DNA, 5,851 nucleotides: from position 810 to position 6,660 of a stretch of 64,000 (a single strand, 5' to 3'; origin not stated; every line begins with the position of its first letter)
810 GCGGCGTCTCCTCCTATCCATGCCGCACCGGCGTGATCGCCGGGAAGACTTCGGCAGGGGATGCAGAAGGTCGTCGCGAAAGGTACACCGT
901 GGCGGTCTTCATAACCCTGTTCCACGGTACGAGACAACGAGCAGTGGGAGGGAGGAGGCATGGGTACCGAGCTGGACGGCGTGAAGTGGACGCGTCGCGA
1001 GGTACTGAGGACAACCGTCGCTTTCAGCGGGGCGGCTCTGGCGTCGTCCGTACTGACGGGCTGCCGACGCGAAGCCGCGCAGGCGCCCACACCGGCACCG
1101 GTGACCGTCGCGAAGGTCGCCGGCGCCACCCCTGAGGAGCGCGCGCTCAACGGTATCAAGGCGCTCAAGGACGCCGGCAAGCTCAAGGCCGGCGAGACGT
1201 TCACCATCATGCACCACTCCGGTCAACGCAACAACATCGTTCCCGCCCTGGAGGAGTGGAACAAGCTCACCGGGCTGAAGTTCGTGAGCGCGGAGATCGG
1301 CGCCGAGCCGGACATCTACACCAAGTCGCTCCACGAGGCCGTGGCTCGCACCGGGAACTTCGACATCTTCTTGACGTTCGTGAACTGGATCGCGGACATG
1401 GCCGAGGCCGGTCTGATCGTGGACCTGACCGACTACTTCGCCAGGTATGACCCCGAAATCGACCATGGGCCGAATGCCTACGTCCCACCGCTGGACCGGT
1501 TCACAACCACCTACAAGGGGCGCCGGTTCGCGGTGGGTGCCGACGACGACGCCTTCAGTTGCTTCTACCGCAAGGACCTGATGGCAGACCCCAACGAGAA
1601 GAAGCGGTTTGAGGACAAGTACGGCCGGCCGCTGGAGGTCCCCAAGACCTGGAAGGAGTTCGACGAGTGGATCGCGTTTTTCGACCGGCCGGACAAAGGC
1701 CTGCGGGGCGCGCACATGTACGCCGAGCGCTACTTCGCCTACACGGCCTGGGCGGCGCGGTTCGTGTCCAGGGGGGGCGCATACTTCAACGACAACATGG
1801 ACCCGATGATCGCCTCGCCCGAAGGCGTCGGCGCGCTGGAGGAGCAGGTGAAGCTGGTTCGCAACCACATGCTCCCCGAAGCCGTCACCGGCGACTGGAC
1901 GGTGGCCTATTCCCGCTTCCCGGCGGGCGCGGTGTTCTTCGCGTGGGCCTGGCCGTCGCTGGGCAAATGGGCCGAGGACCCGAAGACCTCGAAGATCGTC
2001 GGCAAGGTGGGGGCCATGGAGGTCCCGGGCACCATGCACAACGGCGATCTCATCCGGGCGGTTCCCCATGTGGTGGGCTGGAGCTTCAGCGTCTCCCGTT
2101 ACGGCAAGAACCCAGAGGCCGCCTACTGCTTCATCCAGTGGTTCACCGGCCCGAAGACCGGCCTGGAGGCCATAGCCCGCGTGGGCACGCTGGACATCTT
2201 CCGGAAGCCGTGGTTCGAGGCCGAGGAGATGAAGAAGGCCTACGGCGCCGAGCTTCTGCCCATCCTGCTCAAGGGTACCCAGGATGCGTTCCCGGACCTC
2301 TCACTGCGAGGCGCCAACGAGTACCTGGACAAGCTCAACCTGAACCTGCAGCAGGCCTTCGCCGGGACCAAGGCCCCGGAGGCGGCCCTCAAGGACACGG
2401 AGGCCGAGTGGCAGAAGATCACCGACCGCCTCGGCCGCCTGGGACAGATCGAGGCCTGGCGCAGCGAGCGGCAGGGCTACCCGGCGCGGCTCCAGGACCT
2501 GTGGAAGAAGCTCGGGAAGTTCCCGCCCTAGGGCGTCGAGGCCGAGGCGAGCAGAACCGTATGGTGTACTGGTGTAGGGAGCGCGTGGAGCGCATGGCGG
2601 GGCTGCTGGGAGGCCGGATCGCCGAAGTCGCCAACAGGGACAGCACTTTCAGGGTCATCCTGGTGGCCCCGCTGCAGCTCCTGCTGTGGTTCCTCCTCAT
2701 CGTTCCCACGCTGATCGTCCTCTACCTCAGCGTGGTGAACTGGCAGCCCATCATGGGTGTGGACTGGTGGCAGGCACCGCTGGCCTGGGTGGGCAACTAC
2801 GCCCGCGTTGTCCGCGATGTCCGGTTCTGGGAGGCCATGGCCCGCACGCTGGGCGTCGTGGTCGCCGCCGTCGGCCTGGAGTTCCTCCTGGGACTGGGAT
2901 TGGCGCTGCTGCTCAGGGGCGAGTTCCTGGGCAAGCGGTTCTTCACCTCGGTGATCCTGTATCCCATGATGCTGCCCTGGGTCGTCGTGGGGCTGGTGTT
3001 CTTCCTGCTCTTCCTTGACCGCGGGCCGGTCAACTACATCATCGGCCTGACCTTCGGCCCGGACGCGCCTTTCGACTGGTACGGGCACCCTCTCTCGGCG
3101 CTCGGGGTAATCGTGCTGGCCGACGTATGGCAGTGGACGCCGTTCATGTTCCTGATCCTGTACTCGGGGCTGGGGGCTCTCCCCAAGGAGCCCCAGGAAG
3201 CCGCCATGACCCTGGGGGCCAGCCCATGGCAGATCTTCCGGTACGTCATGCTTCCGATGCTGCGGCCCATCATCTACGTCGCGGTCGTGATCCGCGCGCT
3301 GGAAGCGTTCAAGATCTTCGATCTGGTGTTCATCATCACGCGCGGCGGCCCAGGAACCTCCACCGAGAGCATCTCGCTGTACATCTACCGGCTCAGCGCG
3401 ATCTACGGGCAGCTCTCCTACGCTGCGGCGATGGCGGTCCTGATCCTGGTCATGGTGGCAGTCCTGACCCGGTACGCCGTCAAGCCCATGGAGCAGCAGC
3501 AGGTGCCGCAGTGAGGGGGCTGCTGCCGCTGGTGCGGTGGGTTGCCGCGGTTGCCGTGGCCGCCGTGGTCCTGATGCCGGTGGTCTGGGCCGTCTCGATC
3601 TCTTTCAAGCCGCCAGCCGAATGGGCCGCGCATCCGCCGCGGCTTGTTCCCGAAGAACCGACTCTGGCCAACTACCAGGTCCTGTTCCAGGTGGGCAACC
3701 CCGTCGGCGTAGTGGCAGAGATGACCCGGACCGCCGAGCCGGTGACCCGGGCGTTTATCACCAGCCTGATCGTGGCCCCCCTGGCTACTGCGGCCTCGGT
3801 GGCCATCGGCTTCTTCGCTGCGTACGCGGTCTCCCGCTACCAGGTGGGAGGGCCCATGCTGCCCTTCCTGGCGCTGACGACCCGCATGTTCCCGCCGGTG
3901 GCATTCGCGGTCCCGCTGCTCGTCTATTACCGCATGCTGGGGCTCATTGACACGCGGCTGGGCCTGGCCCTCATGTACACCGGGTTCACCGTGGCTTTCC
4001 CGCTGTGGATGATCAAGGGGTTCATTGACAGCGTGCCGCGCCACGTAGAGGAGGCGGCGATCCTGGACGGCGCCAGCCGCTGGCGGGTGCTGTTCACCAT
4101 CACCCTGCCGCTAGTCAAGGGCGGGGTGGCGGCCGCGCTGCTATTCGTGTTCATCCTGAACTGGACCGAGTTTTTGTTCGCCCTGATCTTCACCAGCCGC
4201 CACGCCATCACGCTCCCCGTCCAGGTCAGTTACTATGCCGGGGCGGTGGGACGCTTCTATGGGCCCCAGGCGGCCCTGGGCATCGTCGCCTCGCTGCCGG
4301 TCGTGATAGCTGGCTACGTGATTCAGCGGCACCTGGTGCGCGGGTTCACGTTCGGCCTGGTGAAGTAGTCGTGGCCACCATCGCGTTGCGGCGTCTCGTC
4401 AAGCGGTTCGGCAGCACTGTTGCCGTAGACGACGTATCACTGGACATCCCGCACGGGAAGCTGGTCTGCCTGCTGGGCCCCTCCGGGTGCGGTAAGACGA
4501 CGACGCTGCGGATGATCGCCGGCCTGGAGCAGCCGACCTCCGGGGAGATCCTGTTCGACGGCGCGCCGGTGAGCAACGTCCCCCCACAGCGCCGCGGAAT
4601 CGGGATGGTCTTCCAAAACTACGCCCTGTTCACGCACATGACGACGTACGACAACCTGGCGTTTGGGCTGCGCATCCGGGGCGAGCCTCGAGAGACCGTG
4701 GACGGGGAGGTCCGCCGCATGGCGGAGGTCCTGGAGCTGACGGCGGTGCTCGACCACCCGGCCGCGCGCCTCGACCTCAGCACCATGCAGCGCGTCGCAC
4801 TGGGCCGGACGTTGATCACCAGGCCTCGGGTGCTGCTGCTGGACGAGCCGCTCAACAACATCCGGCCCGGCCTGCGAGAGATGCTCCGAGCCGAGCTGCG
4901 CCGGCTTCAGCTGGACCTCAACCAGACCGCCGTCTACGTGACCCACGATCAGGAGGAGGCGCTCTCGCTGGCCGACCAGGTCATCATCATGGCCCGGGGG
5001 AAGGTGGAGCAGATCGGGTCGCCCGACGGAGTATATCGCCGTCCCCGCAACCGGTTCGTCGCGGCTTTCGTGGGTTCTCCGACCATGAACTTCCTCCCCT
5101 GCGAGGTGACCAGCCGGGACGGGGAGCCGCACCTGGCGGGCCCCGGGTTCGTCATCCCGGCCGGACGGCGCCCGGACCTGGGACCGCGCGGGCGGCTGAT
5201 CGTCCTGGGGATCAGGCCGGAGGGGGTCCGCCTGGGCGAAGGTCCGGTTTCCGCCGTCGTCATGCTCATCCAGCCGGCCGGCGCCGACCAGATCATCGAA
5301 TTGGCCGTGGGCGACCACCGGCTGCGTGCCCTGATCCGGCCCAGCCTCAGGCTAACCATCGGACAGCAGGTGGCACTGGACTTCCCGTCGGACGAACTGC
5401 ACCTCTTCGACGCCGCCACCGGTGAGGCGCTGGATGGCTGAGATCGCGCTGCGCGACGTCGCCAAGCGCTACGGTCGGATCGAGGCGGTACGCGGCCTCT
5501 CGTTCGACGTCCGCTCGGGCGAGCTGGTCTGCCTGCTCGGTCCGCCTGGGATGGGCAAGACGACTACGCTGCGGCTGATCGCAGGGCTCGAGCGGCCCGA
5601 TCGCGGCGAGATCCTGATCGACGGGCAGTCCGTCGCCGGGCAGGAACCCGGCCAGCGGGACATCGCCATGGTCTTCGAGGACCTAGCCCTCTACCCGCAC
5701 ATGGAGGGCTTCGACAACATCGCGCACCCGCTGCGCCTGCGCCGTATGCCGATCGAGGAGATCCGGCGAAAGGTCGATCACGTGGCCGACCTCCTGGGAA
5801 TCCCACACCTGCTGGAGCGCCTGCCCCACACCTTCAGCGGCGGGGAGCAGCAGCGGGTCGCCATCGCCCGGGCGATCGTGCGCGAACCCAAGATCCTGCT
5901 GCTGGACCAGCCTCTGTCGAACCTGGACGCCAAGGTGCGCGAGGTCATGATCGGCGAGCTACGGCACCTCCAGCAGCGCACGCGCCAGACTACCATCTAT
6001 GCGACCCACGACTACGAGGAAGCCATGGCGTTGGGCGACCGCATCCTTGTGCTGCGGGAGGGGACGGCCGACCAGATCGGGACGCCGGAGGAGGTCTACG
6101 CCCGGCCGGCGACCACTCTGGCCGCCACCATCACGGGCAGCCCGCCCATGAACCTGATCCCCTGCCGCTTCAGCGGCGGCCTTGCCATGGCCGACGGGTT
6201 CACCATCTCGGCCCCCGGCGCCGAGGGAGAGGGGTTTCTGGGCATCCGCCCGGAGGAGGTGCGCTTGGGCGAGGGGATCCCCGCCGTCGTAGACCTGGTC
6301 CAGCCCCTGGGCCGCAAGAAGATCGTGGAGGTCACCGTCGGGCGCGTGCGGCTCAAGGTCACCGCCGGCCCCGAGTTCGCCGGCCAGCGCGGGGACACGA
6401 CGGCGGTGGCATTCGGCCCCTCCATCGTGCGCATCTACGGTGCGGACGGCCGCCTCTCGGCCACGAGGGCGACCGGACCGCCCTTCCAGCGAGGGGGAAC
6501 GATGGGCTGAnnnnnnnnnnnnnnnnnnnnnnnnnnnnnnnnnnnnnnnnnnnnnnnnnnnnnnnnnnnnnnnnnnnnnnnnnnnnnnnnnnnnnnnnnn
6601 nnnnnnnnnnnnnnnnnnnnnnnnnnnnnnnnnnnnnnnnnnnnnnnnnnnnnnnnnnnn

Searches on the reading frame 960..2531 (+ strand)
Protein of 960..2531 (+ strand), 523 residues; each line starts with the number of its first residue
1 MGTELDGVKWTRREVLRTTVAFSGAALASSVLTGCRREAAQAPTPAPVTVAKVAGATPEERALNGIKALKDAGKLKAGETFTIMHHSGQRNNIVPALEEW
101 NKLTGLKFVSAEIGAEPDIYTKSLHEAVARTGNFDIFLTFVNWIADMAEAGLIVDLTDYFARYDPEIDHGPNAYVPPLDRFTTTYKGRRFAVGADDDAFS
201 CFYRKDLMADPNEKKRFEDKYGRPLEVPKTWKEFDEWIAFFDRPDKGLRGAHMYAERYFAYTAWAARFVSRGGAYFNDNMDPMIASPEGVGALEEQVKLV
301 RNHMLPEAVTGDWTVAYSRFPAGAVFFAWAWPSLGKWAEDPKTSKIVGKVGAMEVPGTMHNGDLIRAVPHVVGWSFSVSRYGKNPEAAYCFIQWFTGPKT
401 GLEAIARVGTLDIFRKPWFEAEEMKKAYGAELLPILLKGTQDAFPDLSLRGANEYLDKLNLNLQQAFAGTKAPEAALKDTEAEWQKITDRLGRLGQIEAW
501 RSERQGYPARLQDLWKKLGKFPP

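Call 8: search_protein_families(library=pfam, proteins=[window:960-2531:+])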
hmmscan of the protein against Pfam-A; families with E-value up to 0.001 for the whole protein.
window:960-2531:+ (523 aa): 2 families
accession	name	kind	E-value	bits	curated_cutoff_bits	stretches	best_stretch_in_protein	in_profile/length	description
PF01547.30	SBP_bac_1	-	5.9e-20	72.9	26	1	128-399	44-304/307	Bacterial extracellular solute-binding protein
PF13416.11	SBP_bac_8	-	4.2e-16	60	27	1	98-403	4-250/279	Bacterial extracellular solute-binding protein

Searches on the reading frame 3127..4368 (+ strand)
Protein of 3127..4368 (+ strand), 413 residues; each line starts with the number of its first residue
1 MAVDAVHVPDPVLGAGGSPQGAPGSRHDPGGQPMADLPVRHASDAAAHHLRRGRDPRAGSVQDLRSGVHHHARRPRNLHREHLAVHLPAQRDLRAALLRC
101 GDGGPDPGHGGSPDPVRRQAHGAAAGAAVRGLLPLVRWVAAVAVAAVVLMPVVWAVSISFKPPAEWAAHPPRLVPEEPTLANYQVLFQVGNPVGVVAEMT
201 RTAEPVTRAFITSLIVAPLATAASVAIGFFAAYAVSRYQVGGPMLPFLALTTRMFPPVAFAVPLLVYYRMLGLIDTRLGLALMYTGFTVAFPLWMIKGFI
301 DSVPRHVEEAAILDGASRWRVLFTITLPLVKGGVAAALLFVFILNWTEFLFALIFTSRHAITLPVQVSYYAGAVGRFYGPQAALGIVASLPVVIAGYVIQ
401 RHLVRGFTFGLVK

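Call 8: search_protein_families(library=pfam, proteins=[window:3127-4368:+])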
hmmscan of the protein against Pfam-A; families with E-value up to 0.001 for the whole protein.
window:3127-4368:+ (413 aa): 1 family
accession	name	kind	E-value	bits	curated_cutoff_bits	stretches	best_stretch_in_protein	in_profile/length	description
PF00528.27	BPD_transp_1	-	2.5e-16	60.4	26.4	1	225-407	2-182/184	Binding-protein-dependent transport system inner membrane component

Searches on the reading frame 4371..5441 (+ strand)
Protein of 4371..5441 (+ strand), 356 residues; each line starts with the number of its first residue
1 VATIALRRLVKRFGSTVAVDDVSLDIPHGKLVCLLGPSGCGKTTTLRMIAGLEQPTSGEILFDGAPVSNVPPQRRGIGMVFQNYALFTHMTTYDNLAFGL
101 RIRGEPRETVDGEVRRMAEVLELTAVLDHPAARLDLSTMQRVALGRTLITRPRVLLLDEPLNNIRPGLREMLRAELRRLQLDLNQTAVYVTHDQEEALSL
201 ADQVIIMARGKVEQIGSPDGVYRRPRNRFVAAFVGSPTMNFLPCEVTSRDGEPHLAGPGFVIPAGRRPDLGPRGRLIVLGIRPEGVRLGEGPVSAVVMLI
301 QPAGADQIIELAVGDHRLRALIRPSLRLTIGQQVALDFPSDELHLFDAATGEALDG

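Call 8: search_protein_families(library=pfam, proteins=[window:4371-5441:+])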
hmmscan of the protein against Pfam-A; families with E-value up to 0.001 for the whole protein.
window:4371-5441:+ (356 aa): 5 families
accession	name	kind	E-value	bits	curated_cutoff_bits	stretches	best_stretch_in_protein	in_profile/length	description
PF00005.33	ABC_tran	-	6.3e-31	108.2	25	1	20-162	2-137/137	ABC transporter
PF08402.16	TOBE_2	-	2.6e-09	37.5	21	1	279-346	1-76/76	TOBE domain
PF17912.7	OB_MalK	-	6.7e-09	36.9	27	1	235-284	1-51/53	MalK OB fold domain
PF07728.20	AAA_5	-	0.00039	20.9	22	0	32-52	2-22/139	AAA domain (dynein-related subfamily)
PF13401.12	AAA_22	-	0.00081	20.2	27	0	29-159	5-92/130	AAA domain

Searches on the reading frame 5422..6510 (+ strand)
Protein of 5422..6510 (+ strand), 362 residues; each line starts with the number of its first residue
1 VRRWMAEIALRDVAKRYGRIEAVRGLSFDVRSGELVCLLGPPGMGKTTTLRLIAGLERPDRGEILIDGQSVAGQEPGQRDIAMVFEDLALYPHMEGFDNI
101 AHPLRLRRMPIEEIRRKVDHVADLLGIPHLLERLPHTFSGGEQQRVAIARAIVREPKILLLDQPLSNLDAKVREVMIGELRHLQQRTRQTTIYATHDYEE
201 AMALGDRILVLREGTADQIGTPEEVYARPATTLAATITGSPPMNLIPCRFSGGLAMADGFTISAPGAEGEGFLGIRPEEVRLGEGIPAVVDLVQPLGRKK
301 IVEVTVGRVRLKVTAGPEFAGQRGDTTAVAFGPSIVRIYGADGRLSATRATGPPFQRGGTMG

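Call 8: search_protein_families(library=pfam, proteins=[window:5422-6510:+])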
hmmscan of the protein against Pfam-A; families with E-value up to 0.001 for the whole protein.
window:5422-6510:+ (362 aa): 3 families
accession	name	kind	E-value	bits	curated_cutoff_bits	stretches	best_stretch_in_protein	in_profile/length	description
PF00005.33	ABC_tran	-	1.2e-33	117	25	1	24-165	2-136/137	ABC transporter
PF17912.7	OB_MalK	-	2.8e-06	28.5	27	1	239-279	1-52/53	MalK OB fold domain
PF08402.16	TOBE_2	-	0.00037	21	21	0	273-333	1-70/76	TOBE domain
